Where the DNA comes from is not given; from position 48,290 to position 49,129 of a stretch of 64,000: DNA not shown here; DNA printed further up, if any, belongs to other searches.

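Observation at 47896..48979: Panacea (DUF4065) antitoxin-like gene translationally coupled to an unknown 179-aa protein (candidate novel PanT-type toxin)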

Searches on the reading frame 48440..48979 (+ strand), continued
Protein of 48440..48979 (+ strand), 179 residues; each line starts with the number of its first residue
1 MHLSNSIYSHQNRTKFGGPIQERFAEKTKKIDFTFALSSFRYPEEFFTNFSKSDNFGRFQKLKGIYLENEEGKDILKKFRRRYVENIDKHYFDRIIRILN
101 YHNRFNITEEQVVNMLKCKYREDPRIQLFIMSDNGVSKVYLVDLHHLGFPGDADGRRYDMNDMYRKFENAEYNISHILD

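Call 63: fold_search(model_id=the predicted structure, library=viral)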
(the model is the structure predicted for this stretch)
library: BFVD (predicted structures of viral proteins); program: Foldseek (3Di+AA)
matches with E <= 10: 268; with E <= 0.001: 1
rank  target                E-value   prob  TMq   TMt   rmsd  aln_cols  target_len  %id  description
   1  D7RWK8                1.4e-05  1.00  0.59  0.51   7.3       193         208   18  (no name in the UniProt tables at hand)
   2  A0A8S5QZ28            1.4e-01  0.09  0.13  0.18  13.9       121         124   11  Bacterial dnaA protein [Podoviridae sp. cty7j44]
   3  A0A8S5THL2            5.2e-01  0.08  0.17  0.19  14.8       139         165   14  Cytotoxic translational repressor [Myoviridae sp. ctiv53]
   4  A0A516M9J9            5.6e-01  0.12  0.14  0.05   9.1        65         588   20  (no name in the UniProt tables at hand)
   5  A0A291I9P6            5.9e-01  0.05  0.13  0.10  16.6       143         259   14  Uncharacterized protein [Lactobacillus phage LpeD]
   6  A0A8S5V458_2          6.3e-01  0.08  0.17  0.04  15.7       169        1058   14  PolyVal ADP-Ribosyltransferase [Myoviridae sp. ct8iP21]
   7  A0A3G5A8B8            6.3e-01  0.03  0.11  0.09  19.5       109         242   11  Uncharacterized protein [Hyperionvirus sp.]
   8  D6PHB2                6.6e-01  0.08  0.15  0.14  10.4        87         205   17  (no name in the UniProt tables at hand)
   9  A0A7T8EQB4            8.4e-01  0.16  0.18  0.08   7.1        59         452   10  (no name in the UniProt tables at hand)
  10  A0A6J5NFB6            9.5e-01  0.12  0.21  0.24   7.5        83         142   14  Uncharacterized protein [uncultured Caudovirales phage]
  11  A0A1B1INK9            9.5e-01  0.12  0.22  0.24   9.5       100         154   16  (no name in the UniProt tables at hand)
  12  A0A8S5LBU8            1.2e+00  0.05  0.15  0.12  14.5       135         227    7  cAMP-activated global transcriptional regulator [Siphoviridae sp. ctt5z12]
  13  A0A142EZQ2            1.4e+00  0.07  0.17  0.11   6.3        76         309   13  (no name in the UniProt tables at hand)
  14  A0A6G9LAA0            1.5e+00  0.20  0.14  0.23   1.5        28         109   14  Uncharacterized protein [Salmonella phage bering]
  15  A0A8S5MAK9            1.5e+00  0.04  0.14  0.18  15.4       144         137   12  Uncharacterized protein [Siphoviridae sp. ctv4j104]
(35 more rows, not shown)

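Call 75: find_encoding_contigs(protein=P0131, flank=5000, max_places=2)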
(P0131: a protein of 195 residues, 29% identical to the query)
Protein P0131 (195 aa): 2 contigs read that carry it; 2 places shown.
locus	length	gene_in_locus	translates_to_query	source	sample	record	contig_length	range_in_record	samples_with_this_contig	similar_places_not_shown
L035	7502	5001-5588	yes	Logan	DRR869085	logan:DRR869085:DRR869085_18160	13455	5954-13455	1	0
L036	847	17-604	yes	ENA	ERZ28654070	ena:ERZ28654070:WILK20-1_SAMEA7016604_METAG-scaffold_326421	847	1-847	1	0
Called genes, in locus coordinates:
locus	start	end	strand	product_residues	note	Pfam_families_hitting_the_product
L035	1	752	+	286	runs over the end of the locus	-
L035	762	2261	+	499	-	-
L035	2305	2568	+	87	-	PF00984:UDPG_MGDP_dh (weak)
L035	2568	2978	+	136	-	PF03720:UDPG_MGDP_dh_C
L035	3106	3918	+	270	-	-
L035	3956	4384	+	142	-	-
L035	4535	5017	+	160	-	PF13274:SocA_Panacea (weak)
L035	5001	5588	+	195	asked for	-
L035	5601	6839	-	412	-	-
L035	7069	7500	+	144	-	?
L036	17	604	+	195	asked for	-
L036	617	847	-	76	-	?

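Call 76: find_encoding_contigs(protein=P0152, flank=5000, max_places=2)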
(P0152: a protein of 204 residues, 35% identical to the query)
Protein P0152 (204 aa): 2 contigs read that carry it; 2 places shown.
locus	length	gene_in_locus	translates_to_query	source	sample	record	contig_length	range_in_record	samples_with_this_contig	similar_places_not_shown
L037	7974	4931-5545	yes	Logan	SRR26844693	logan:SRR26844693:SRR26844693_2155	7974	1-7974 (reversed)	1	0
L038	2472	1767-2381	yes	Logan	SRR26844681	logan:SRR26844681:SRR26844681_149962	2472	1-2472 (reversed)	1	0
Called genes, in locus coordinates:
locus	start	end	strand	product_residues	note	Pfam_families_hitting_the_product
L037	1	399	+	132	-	?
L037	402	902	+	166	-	-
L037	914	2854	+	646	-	-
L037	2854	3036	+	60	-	-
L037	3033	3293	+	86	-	-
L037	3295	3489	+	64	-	-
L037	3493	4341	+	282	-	PF01510:Amidase_2, PF01471:PG_binding_1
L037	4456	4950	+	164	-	PF13274:SocA_Panacea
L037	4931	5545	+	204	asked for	-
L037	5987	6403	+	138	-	PF18810:PBECR2 (weak), PF18812:PBECR3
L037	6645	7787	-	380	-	PF14659:Phage_int_SAM_3 (weak), PF00589:Phage_integrase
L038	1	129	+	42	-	?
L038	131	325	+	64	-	-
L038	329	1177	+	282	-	PF01510:Amidase_2, PF01471:PG_binding_1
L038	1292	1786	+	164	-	PF13274:SocA_Panacea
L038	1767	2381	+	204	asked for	-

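Call 77: find_encoding_contigs(protein=P0139, flank=5000, max_places=2)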
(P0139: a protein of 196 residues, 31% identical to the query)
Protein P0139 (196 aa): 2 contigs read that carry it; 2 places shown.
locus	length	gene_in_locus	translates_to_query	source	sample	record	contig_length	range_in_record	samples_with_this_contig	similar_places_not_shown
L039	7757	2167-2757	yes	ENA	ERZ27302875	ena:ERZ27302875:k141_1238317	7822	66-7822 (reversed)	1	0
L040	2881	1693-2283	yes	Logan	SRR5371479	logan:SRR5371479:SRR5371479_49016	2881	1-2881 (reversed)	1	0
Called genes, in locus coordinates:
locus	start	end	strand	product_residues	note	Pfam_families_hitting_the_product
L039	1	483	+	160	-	?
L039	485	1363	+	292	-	PF08291:Peptidase_M15_3 (weak), PF08239:SH3_3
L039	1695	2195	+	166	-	PF13274:SocA_Panacea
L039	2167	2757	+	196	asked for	-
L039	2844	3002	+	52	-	-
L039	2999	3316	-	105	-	-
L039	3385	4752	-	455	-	PF00239:Resolvase, PF07508:Recombinase, PF13408:Zn_ribbon_recom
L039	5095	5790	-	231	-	PF12844:HTH_19 (weak)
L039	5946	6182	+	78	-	PF05339:DUF739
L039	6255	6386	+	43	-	-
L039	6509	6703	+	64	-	PF19808:DUF6291 (weak)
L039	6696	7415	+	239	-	-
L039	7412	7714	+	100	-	PF00436:SSB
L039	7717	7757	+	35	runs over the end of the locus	?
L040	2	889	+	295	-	?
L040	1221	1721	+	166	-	PF13274:SocA_Panacea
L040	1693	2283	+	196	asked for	-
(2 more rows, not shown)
